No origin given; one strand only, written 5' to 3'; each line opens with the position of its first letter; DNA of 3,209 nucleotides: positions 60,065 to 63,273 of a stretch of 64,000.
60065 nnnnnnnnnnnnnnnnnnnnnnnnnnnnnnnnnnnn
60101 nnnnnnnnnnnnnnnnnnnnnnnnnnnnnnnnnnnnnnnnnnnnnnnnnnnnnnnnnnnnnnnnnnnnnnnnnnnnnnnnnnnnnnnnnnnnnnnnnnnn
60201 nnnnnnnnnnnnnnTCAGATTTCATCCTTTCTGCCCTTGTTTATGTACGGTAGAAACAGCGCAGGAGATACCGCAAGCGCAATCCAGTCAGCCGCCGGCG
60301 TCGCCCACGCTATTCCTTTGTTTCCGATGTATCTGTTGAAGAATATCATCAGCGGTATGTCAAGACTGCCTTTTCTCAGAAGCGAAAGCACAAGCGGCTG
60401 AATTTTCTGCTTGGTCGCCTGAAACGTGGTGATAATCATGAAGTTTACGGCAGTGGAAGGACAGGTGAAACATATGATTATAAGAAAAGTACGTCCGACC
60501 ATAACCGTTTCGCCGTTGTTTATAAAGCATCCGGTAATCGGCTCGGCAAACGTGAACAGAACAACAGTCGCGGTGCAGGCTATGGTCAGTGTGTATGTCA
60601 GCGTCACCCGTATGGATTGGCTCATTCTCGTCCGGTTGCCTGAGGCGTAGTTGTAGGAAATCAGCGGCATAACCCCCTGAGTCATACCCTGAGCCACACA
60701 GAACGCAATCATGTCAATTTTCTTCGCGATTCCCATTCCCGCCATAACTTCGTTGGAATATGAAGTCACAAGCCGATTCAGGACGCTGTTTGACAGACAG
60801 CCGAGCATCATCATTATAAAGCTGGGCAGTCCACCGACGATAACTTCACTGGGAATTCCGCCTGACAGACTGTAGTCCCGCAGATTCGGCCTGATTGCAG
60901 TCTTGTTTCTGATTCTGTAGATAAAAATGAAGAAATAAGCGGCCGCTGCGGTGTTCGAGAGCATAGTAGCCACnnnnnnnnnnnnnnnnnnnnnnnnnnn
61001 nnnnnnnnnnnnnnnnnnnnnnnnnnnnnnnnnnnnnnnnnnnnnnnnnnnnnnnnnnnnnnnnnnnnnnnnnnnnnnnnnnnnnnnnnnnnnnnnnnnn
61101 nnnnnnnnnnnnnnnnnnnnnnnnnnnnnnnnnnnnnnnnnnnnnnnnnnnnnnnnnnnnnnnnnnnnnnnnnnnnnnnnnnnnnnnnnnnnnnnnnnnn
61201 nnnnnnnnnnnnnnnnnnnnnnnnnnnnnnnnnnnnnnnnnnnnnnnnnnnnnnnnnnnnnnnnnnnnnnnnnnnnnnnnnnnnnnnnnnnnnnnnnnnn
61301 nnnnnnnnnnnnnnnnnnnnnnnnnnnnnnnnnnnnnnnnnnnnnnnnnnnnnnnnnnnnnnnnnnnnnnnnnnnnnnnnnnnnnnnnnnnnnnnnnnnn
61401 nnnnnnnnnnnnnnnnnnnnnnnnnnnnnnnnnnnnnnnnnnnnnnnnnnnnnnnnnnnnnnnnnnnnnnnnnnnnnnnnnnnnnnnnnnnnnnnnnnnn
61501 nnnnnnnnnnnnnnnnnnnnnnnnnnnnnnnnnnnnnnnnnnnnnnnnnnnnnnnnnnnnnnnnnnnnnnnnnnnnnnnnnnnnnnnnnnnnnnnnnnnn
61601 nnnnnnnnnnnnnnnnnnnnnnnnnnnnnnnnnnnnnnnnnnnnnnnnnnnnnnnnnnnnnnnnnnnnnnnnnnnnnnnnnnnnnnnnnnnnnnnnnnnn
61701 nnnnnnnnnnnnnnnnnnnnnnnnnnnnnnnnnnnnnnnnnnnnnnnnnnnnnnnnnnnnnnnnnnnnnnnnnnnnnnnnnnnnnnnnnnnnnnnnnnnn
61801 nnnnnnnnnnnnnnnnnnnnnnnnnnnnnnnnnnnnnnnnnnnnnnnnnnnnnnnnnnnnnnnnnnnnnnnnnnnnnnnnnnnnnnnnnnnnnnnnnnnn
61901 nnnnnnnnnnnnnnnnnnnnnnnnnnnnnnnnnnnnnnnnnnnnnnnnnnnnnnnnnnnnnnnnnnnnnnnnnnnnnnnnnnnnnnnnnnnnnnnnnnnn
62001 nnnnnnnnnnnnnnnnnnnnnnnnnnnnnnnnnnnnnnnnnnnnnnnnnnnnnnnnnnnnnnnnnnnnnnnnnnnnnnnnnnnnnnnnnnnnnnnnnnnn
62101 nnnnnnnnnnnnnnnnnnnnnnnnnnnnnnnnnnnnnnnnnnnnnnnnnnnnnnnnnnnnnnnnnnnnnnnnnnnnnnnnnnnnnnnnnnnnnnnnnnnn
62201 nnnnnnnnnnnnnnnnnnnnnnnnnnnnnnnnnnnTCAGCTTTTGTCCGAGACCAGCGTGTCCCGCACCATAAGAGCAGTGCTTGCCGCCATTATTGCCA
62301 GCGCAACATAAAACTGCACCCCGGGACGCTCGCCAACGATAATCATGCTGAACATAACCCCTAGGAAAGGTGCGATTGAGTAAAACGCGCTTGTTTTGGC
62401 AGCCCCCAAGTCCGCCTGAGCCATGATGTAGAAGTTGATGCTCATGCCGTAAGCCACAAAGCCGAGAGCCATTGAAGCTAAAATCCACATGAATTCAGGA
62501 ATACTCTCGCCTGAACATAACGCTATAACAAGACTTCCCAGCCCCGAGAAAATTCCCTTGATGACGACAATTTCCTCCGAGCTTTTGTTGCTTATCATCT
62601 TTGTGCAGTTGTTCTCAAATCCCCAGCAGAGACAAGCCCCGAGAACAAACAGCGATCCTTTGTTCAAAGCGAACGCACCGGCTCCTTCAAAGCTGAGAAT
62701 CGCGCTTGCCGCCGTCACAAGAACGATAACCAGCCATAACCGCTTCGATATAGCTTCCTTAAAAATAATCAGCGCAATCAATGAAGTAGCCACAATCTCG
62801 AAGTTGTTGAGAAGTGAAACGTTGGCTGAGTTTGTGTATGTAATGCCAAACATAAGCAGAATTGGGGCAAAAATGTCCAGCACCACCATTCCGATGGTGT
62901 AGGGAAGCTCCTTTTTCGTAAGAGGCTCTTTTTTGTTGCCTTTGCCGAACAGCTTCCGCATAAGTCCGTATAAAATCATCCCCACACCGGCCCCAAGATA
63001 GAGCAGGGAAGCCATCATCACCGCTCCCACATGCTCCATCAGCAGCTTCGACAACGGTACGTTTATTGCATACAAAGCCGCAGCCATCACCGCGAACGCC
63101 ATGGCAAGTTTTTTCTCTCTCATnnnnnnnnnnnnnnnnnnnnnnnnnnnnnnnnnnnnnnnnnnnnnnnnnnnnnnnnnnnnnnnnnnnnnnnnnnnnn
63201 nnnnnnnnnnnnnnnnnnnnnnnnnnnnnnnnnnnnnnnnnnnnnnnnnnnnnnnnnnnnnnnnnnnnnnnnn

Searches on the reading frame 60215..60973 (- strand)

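Call 48: search_protein_families(library=pfam, proteins=[window:60215-60973:-], max_evalue=0.00001)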
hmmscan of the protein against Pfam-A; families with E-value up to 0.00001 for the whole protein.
window:60215-60973:- (252 aa): 1 family
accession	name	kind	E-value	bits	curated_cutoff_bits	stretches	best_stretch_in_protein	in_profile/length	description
PF01554.23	MatE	-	1.4e-22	80.5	24.9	1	50-208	1-158/161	MatE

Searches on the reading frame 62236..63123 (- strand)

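Call 48: search_protein_families(library=pfam, proteins=[window:62236-63123:-], max_evalue=0.00001)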
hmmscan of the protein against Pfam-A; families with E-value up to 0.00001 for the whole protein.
window:62236-63123:- (295 aa): 1 family
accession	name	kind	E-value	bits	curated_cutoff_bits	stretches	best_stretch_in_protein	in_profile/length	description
PF00892.27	EamA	-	2.4e-28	99.5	28.2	2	7-144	3-134/135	EamA-like transporter family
